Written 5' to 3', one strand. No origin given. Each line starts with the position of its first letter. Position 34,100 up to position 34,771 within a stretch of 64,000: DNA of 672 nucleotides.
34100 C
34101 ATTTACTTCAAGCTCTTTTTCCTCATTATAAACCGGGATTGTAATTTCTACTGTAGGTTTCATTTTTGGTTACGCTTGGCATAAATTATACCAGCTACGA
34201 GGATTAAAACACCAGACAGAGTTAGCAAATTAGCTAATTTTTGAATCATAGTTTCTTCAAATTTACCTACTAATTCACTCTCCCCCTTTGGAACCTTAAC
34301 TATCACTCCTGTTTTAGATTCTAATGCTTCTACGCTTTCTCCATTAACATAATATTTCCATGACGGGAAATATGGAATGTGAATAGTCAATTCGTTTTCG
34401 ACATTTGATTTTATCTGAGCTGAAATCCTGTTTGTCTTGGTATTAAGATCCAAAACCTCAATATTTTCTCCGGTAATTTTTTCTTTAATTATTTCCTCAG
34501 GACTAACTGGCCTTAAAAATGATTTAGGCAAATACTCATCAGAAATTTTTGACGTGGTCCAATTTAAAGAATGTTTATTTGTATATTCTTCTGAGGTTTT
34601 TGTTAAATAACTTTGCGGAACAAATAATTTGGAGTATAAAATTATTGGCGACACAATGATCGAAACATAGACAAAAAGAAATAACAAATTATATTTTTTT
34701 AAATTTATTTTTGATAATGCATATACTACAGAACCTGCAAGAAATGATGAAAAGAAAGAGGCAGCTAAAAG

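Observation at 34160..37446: Five-member paralogous membrane-protein family (family A) with conserved HDG / (I/L)Y(V/I)RG / FPWR(L/I)LS / FPGW motifs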

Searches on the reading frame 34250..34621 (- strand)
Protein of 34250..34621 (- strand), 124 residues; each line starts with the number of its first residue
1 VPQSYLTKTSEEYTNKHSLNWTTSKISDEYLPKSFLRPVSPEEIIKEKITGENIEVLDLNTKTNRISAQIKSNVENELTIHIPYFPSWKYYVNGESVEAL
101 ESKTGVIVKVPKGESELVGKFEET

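Call 63: predict_structure(alignment_id=A4)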
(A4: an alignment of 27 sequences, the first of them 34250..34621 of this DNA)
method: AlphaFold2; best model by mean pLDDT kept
length: 124 residues; sequences in the alignment: 27
mean_pLDDT: 82.4   pTM: 0.68
mean pLDDT of the five models: 82.4, 81.3, 79.1, 75.4, 74.9
residues with pLDDT >= 90: 52; 70-90: 50; 50-70: 22; < 50: 0
segments of 3 or more residues with pLDDT < 50: none
pLDDT, mean of each block of 10 residues (from residue 1): 58 69 67 78 81 90 90 92 89 93 91 94 77
secondary structure, 60 per line:
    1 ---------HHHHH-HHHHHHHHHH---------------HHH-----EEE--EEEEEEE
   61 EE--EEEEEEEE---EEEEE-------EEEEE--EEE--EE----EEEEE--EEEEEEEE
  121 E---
elements in order: H10-14 H16-25 E49-51 E54-62 E65-72 E76-80 E88-92 E95-97 E106-110 E113-121

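Call 65: fold_search(model_id=the predicted structure, library=pdb)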
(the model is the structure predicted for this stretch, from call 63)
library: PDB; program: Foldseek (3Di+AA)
matches with E <= 10: 1027; with E <= 0.001: 0
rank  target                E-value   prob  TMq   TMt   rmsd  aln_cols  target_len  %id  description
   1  8p67_A                6.6e-03  1.00  0.44  0.14   3.5        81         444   10  Crystal structure of Thermothelomyces thermophila (double mutant EE) in complex with aldotetrauronic acid (released 2024-05-22)
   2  8p67_B                1.2e-02  1.00  0.44  0.14   3.4        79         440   10  Crystal structure of Thermothelomyces thermophila (double mutant EE) in complex with aldotetrauronic acid (released 2024-05-22)
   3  7o0e_A                1.3e-02  1.00  0.44  0.14   3.5        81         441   10  Crystal structure of GH30 (mutant E188A) complexed with aldotriuronic acid from Thermothelomyces thermophila. (released 2021-09-08)
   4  8k7y_A                1.6e-02  1.00  0.43  0.09   3.1        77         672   12  Crystal structure of GH146 beta-L-arabinofuranosidase Bll3HypBA1 (amino acids 380-1051), ligand-free form (released 2024-02-21)
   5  8k7x                  1.7e-02  1.00  0.43  0.09   3.2        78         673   12  Crystal structure of GH146 beta-L-arabinofuranosidase Bll3HypBA1 (amino acids 380-1223) in complex with Tris (released 2024-02-21)
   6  8cbc_A                2.0e-02  1.00  0.42  0.13   4.3        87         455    8  Crystal structure of Thermothelomyces thermophila GH30 (double mutant EE) in complex with xylotriose. (released 2024-05-22)
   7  6i60_B                2.2e-02  1.00  0.41  0.07   3.0        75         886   17  Structure of alpha-L-rhamnosidase from Dictyoglumus thermophilum (released 2019-02-06)
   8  8c48_A                2.3e-02  1.00  0.42  0.13   4.4        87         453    8  Crystal structure of Thermothelomyces thermophila GH30 (double mutant EE) in complex with xylopentaose (released 2024-05-22)
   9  7xdi_F                2.5e-02  1.00  0.49  0.15   2.9        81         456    7  Tail structure of bacteriophage SSV19 (released 2022-08-10)
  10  6tvk                  2.6e-02  1.00  0.47  0.10   3.5       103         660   12  Alpha-L-fucosidase isoenzyme 2 from Paenibacillus thiaminolyticus (released 2021-07-21)
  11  4fmv                  2.6e-02  0.99  0.37  0.15   3.8        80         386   15  Crystal Structure Analysis of a GH30 Endoxylanase from Clostridium papyrosolvens C71 (released 2013-06-19)
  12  7o0e_G                2.8e-02  1.00  0.43  0.14   5.0        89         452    9  Crystal structure of GH30 (mutant E188A) complexed with aldotriuronic acid from Thermothelomyces thermophila. (released 2021-09-08)
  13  1nof                  2.8e-02  1.00  0.39  0.15   4.0        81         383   11  THE FIRST CRYSTALLOGRAPHIC STRUCTURE OF A XYLANASE FROM GLYCOSYL HYDROLASE FAMILY 5: IMPLICATIONS FOR CATALYSIS (released 2003-09-16)
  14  4xo4                  2.9e-02  0.57  0.23  0.06   8.6        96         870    7  Crystal Structure of E. coli Aminopeptidase N in complex with L-Methionine (released 2016-01-27)
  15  7ncx_AAA              3.1e-02  1.00  0.43  0.14   3.5        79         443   10  Crystal structure of GH30 (double mutant EE) from Thermothelomyces thermophila. (released 2021-09-08)
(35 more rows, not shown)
